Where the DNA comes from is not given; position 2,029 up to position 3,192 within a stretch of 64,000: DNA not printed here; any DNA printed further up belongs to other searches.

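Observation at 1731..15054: F1Fo ATP synthase locus is split: atpB-E-F-H-A-D lacks gamma and epsilon, which form an atpG-atpC pair on the opposite strand ~6.8 kb away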

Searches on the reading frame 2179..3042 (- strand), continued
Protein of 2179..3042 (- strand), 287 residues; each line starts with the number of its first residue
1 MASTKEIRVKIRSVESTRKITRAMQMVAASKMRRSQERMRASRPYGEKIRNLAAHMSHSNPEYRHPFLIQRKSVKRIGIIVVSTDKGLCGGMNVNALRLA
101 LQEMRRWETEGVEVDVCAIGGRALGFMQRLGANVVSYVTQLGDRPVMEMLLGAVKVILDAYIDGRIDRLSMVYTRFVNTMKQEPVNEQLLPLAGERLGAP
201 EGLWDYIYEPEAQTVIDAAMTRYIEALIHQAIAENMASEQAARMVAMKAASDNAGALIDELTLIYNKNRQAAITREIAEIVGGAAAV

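Call 37: find_encoding_contigs(protein=P0126, flank=10000, max_places=3)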
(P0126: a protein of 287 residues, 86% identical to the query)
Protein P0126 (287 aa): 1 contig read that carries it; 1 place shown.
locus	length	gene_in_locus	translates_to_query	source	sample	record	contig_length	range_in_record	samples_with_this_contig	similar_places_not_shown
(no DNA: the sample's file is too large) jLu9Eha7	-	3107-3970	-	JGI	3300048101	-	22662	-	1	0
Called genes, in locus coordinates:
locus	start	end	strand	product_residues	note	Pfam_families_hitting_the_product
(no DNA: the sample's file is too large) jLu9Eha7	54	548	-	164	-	-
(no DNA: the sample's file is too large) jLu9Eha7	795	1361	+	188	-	PF04366:Ysc84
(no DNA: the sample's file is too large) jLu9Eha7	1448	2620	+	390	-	PF01594:AI-2E_transport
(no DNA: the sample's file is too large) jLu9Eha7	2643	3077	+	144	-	PF00072:Response_reg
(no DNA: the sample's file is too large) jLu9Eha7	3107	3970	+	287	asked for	PF00231:ATP-synt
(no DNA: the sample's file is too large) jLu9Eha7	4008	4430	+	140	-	PF02823:ATP-synt_DE_N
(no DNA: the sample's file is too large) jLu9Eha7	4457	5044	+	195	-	-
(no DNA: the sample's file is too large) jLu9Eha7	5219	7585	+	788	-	PF11339:DUF3141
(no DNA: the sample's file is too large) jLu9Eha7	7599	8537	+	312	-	PF01515:PTA_PTB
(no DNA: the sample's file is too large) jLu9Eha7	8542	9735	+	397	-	PF00871:Acetate_kinase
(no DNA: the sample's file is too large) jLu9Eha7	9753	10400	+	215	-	PF01144:CoA_trans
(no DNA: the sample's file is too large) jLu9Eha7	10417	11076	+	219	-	PF01144:CoA_trans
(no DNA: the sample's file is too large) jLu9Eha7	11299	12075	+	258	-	PF00106:adh_short, PF13561:adh_short_C2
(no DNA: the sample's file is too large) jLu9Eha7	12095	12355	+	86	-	-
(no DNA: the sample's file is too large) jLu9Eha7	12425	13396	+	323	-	-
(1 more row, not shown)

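Call 53: list_cluster_members(proteins=[window:2179-3042:-, L112:3968-4855:+, window:1731-2153:-, L112:6353-6775:+, window:13657-15054:+, L112:4950-6341:+, window:11438-11974:+])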
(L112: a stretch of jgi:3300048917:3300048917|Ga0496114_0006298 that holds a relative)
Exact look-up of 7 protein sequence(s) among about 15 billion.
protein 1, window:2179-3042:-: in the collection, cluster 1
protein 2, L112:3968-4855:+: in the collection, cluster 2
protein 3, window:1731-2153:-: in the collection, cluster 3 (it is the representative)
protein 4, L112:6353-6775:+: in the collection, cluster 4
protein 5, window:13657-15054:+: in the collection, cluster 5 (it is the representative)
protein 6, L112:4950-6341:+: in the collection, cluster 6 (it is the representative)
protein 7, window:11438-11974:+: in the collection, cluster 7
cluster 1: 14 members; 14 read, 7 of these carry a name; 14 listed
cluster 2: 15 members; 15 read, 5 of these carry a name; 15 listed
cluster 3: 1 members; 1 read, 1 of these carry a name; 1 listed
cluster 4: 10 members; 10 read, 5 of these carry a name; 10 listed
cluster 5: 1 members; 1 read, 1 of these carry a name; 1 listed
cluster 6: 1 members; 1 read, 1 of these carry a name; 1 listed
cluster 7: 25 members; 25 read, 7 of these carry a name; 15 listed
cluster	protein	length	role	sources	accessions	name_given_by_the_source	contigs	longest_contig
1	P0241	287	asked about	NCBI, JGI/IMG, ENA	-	-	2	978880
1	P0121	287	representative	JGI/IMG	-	-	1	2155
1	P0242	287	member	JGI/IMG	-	F-type H+-transporting ATPase subunit gamma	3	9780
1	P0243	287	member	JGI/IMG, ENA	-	F-type H+-transporting ATPase subunit gamma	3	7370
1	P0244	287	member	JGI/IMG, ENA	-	F-type H+-transporting ATPase subunit gamma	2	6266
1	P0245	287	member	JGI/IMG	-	F-type H+-transporting ATPase subunit gamma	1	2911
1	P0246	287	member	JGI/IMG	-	F-type H+-transporting ATPase subunit gamma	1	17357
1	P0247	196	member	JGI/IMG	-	F-type H+-transporting ATPase subunit gamma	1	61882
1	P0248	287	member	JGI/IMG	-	F-type H+-transporting ATPase subunit gamma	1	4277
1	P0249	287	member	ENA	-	-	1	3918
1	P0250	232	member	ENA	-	-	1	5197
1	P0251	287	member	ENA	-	-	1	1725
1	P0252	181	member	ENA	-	-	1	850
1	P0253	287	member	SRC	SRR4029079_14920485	-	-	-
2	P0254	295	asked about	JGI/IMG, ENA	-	F-type H+-transporting ATPase subunit gamma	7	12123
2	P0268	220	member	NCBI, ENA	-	-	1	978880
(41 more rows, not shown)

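Call 54: find_encoding_contigs(protein=P0268, flank=10000, max_places=4)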
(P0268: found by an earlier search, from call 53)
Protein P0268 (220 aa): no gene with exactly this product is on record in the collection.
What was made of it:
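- Tried and rejected: Look-up of the G' fragment P0268 returned nothing (call 54).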

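Call 64: find_encoding_contigs(protein=P0142, flank=10000, max_places=3)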
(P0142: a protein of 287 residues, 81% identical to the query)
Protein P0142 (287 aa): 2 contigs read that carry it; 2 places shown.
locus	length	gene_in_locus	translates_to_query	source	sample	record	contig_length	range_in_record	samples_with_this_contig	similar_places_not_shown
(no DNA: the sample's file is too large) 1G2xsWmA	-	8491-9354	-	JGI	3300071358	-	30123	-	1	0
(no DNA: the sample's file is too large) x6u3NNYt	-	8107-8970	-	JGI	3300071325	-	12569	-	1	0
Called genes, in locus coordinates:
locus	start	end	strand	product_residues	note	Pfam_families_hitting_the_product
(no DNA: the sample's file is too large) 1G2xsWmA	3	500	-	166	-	?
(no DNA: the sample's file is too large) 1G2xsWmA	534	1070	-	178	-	PF00213:OSCP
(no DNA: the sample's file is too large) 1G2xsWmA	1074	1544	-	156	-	PF00430:ATP-synt_B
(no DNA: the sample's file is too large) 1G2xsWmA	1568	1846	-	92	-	PF00137:ATP-synt_C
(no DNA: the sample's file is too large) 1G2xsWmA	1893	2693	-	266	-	PF00119:ATP-synt_A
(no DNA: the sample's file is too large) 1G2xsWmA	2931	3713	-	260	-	PF00106:adh_short, PF08659:KR, PF13561:adh_short_C2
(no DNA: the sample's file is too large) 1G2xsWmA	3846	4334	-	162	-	-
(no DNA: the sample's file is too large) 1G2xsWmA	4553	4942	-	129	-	PF00072:Response_reg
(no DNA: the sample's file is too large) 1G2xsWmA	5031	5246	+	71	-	-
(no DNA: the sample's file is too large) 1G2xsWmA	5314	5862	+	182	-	PF04366:Ysc84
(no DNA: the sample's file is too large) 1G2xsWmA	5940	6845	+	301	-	PF13557:Phenol_MetA_deg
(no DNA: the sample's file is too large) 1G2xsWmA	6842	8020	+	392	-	PF01594:AI-2E_transport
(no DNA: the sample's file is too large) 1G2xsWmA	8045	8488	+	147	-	PF00072:Response_reg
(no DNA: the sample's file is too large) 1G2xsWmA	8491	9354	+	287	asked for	PF00231:ATP-synt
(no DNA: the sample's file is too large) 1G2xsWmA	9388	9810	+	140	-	PF02823:ATP-synt_DE_N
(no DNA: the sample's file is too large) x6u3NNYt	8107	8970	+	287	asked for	PF00231:ATP-synt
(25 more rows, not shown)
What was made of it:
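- The P0142 contig (call 64).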

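Call 65: search_protein_families(library=pfam, proteins=[L001:9636-11081:+, L001:8871-9455:+, L001:8435-8746:+, L108:11556-13931:+, L108:6969-7460:-], max_evalue=0.001)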
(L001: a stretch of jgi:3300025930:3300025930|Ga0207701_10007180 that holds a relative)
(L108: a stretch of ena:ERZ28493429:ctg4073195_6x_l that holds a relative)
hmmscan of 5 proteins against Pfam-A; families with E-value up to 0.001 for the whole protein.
L001:9636-11081:+ (482 aa): 1 family
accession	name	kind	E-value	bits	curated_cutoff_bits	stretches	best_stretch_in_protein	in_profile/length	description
PF11339.14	DUF3141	-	1.3e-206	688.1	29.7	1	66-479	1-416/582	Protein of unknown function (DUF3141)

L001:8871-9455:+ (194 aa): 0 families

L001:8435-8746:+ (103 aa): 1 family
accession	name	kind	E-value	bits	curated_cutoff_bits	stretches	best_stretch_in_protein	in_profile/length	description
PF07885.22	Ion_trans_2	-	6.4e-16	58.4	22.5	1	18-90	2-78/79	Ion channel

L108:11556-13931:+ (791 aa): 1 family
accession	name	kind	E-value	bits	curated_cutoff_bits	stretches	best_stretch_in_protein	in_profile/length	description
PF11339.14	DUF3141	-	3.5e-249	828.7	29.7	1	75-630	1-558/582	Protein of unknown function (DUF3141)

L108:6969-7460:- (163 aa): 0 families
